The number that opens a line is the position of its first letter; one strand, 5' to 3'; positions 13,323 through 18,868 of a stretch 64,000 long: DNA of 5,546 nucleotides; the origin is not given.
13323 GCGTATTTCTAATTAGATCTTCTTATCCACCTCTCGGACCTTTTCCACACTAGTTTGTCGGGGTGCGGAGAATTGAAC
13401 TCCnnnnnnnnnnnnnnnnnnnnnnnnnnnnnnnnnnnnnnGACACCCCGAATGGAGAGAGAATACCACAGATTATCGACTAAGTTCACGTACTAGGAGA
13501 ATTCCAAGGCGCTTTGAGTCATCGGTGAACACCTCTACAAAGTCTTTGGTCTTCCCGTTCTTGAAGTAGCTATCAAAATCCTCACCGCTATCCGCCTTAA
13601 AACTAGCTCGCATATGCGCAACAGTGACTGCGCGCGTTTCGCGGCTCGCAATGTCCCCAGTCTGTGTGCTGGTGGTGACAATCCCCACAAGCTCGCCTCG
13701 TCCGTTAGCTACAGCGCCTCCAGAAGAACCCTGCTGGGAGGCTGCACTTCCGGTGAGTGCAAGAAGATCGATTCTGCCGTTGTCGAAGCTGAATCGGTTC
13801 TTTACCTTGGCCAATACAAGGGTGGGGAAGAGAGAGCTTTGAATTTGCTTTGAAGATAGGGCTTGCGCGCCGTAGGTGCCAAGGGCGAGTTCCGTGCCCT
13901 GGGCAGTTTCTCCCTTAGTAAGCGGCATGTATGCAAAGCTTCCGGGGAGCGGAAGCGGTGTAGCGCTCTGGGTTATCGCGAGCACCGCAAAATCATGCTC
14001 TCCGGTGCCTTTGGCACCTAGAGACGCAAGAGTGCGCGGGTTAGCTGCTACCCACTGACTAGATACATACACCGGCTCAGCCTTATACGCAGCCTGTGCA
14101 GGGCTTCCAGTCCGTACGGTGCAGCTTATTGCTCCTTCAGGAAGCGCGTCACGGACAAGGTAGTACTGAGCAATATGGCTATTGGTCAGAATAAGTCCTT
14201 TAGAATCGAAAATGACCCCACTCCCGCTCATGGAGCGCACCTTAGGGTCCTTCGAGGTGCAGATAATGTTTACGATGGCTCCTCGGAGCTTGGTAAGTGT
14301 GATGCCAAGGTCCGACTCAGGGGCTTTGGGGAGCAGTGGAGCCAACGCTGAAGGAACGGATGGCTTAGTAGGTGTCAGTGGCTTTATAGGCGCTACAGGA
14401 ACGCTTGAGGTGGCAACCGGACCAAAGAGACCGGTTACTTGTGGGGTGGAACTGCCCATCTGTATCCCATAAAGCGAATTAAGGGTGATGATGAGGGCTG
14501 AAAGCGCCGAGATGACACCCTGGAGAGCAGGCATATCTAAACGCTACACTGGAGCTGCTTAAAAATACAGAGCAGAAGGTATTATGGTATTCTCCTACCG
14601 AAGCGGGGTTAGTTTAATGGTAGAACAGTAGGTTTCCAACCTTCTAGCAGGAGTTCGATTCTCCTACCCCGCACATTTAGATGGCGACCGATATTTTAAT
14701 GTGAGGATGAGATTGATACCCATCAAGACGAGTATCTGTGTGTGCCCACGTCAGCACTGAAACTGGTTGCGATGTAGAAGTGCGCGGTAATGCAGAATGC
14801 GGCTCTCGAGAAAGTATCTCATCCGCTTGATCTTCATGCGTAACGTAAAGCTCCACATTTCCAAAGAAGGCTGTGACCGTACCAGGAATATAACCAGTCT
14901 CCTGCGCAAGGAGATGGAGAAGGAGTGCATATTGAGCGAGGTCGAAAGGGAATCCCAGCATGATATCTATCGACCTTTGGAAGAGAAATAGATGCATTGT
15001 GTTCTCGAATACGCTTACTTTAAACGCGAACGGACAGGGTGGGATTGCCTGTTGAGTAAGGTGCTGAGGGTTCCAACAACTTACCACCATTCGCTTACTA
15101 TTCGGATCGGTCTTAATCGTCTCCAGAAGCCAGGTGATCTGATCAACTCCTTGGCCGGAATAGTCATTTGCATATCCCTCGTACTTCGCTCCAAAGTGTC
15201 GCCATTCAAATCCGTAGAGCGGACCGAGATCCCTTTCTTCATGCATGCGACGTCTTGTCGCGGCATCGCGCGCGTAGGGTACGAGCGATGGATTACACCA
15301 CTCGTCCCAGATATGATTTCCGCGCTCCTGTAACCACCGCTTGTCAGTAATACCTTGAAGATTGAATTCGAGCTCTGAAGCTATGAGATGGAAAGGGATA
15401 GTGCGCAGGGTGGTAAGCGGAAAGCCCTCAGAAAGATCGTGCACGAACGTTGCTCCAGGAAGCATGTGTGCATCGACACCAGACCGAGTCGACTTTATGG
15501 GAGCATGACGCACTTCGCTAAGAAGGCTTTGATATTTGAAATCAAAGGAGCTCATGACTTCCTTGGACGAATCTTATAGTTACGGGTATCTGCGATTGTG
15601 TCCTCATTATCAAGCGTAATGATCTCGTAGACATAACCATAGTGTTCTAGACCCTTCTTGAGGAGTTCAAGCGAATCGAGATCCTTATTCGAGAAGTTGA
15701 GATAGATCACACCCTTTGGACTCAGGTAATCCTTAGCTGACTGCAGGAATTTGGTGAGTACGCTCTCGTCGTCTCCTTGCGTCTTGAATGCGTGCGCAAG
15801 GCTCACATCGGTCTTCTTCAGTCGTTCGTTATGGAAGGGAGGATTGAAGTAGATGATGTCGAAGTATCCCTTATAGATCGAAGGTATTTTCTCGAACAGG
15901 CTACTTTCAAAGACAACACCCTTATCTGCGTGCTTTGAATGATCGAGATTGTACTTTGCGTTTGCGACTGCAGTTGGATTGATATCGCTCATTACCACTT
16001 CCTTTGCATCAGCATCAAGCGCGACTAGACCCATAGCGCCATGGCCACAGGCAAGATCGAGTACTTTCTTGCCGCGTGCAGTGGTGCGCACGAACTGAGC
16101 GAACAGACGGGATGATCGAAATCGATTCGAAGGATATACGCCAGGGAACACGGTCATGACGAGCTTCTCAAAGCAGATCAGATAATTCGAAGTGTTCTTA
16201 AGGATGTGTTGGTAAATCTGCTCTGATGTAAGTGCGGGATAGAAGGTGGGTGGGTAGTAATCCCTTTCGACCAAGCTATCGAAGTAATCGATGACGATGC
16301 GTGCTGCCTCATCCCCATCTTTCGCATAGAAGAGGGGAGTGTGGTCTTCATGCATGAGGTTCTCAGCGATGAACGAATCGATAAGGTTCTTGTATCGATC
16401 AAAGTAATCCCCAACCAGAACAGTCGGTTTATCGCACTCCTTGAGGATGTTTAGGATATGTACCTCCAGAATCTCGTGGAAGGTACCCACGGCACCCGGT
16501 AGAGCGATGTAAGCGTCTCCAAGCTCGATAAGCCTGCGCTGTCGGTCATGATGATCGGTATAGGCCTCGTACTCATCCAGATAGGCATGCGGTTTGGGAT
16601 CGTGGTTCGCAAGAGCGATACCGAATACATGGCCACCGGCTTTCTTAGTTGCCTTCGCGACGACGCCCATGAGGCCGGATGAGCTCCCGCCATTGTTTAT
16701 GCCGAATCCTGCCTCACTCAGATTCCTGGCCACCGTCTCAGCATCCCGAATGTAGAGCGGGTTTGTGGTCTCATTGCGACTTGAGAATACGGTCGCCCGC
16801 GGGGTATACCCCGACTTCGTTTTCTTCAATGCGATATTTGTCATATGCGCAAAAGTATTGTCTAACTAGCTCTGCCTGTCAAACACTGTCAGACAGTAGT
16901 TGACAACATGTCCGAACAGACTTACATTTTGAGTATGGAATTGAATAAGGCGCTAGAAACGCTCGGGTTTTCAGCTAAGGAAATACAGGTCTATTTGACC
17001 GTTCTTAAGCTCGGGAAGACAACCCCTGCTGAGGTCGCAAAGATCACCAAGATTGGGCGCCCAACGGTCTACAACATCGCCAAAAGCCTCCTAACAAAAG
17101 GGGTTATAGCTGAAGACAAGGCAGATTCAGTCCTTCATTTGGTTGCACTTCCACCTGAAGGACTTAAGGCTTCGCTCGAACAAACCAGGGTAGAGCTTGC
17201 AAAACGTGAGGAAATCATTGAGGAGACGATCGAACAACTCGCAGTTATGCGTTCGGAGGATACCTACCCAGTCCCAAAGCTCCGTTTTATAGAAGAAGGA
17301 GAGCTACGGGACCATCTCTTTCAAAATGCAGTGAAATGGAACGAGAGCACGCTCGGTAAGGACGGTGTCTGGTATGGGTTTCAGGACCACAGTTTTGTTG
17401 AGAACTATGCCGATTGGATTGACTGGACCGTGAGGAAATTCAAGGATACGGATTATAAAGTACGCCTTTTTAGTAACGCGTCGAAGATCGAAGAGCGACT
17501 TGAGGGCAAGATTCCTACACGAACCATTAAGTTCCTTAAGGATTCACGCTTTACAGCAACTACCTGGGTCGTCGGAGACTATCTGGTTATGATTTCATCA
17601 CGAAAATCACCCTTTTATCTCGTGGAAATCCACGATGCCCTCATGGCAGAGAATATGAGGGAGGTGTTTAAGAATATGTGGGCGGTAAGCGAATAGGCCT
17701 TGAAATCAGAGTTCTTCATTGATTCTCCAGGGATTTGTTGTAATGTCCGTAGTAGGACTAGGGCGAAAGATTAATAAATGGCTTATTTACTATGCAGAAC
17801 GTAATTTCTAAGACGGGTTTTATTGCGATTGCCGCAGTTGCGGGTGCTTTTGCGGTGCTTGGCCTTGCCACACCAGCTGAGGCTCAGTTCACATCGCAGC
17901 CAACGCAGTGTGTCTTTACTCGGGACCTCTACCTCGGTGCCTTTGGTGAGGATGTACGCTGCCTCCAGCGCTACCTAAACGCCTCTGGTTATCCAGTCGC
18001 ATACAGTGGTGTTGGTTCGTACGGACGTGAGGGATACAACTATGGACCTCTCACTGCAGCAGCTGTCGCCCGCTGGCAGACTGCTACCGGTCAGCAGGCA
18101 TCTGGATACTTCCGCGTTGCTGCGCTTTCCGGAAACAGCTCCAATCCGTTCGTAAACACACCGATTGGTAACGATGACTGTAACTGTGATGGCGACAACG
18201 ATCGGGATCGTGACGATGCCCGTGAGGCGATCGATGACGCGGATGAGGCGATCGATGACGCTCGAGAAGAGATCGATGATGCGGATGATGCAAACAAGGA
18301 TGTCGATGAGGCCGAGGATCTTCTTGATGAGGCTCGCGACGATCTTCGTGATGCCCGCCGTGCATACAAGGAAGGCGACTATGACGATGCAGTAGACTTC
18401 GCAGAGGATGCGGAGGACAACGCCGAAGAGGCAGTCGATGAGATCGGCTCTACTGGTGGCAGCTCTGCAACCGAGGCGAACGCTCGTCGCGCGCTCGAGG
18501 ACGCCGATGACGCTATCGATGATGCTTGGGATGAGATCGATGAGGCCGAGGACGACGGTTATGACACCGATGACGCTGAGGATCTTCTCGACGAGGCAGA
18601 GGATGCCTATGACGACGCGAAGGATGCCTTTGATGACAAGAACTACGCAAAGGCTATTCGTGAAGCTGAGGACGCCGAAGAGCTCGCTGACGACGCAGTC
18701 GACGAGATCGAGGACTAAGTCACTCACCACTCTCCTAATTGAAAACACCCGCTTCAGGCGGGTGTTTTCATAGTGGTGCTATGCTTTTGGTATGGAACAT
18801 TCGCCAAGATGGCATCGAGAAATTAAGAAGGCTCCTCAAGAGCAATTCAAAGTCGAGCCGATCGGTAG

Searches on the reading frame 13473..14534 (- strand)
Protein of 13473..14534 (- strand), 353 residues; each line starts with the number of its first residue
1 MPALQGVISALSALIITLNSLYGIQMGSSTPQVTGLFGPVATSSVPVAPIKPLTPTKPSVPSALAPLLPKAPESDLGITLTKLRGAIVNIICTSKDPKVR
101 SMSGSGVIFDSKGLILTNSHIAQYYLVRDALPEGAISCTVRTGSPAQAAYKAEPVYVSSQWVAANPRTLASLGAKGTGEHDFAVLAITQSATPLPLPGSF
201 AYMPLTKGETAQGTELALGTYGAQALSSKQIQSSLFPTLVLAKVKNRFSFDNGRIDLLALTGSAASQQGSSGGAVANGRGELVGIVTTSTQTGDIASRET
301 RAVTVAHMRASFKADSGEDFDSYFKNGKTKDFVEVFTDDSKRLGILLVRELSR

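Call 29: search_protein_families(library=pfam, proteins=[window:13473-14534:-], max_evalue=0.001)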
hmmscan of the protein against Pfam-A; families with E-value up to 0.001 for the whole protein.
window:13473-14534:- (353 aa): 2 families
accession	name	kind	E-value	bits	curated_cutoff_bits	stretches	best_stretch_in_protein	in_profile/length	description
PF13365.12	Trypsin_2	-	4.5e-12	47.4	27.6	1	104-285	1-144/144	Trypsin-like peptidase domain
PF00089.32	Trypsin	-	2.3e-08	34.5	20.6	1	105-293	28-202/220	Trypsin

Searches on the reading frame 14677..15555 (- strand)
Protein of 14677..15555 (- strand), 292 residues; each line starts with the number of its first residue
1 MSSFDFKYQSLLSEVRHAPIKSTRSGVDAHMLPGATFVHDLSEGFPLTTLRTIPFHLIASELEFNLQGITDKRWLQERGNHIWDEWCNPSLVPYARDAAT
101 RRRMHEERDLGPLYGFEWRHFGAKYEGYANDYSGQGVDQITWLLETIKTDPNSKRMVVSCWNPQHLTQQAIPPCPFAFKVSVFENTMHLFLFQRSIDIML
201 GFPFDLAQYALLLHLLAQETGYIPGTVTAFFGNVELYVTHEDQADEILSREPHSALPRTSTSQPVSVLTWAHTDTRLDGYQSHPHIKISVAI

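Call 29: search_protein_families(library=pfam, proteins=[window:14677-15555:-], max_evalue=0.001)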
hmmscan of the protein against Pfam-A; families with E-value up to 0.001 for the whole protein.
window:14677-15555:- (292 aa): 1 family
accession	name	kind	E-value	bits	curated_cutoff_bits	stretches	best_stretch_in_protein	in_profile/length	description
PF00303.24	Thymidylat_synt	-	1.6e-70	237.8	24.3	1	8-292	3-266/266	Thymidylate synthase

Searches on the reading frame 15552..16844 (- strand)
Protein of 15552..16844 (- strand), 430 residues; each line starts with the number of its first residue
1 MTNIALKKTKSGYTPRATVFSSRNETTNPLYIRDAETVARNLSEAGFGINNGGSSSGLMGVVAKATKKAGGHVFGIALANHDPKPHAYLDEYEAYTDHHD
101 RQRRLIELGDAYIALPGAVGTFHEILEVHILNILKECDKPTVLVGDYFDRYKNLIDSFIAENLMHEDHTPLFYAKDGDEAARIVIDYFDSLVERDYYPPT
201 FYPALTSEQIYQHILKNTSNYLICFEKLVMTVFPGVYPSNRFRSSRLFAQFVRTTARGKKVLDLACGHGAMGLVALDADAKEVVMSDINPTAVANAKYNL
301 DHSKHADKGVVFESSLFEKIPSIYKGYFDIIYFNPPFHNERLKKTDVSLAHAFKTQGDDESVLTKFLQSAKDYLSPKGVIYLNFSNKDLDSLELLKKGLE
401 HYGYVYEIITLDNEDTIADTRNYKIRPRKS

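Call 29: search_protein_families(library=pfam, proteins=[window:15552-16844:-], max_evalue=0.001)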
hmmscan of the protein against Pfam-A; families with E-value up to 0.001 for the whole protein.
window:15552-16844:- (430 aa): 10 families
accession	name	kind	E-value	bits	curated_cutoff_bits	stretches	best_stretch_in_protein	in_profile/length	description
PF05175.20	MTS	-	1.9e-20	73.6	23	1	233-399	7-154/170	Methyltransferase small domain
PF03641.19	Lysine_decarbox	-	4.8e-18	66.1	27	1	59-176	1-122/131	Possible lysine decarboxylase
PF03602.21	Cons_hypoth95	-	2.4e-13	50.6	24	1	252-345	36-132/182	Conserved hypothetical protein 95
PF13847.12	Methyltransf_31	-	1.6e-10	41.3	27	1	257-400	3-127/145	Methyltransferase domain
PF18306.6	LDcluster4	-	9.8e-10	38.7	26.3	1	27-126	13-111/151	SLOG cluster4 family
PF13649.12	Methyltransf_25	-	1e-06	29.8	27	1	261-339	1-76/97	Methyltransferase domain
PF13489.12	Methyltransf_23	-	1.7e-06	28.3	27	1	246-397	11-131/164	Methyltransferase domain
PF06325.19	PrmA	-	2.9e-06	27.5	22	1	255-314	159-219/296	Ribosomal protein L11 methyltransferase (PrmA)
PF08241.18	Methyltransf_11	-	0.00048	21.1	21.2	0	262-339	1-72/95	Methyltransferase domain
PF10354.15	BMT5-like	-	0.00075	20.3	24.7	0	320-388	70-131/168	rRNA (uridine-N3-)-methyltransferase BTM5-like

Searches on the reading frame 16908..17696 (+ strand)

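Call 29: search_protein_families(library=pfam, proteins=[window:16908-17696:+], max_evalue=0.001)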
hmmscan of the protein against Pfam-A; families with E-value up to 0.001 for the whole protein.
window:16908-17696:+ (262 aa): 1 family
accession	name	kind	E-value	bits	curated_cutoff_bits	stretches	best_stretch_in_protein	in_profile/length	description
PF01978.25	TrmB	-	7.5e-14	51.8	25.6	1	16-73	1-58/68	Sugar-specific transcriptional regulator TrmB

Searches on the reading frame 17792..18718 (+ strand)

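Call 29: search_protein_families(library=pfam, proteins=[window:17792-18718:+], max_evalue=0.001)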
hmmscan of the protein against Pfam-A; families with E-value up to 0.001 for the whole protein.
window:17792-18718:+ (308 aa): 3 families
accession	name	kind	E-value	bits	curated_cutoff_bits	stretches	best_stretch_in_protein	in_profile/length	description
PF01471.23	PG_binding_1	-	1.4e-06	28.8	23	1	52-106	2-48/57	Putative peptidoglycan binding domain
PF05168.19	HEPN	-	1.6e-06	28.7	22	0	174-207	1-34/117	HEPN domain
PF14346.11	DUF4398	-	1.2e-05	26.1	27.9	0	153-214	2-62/78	Domain of unknown function (DUF4398)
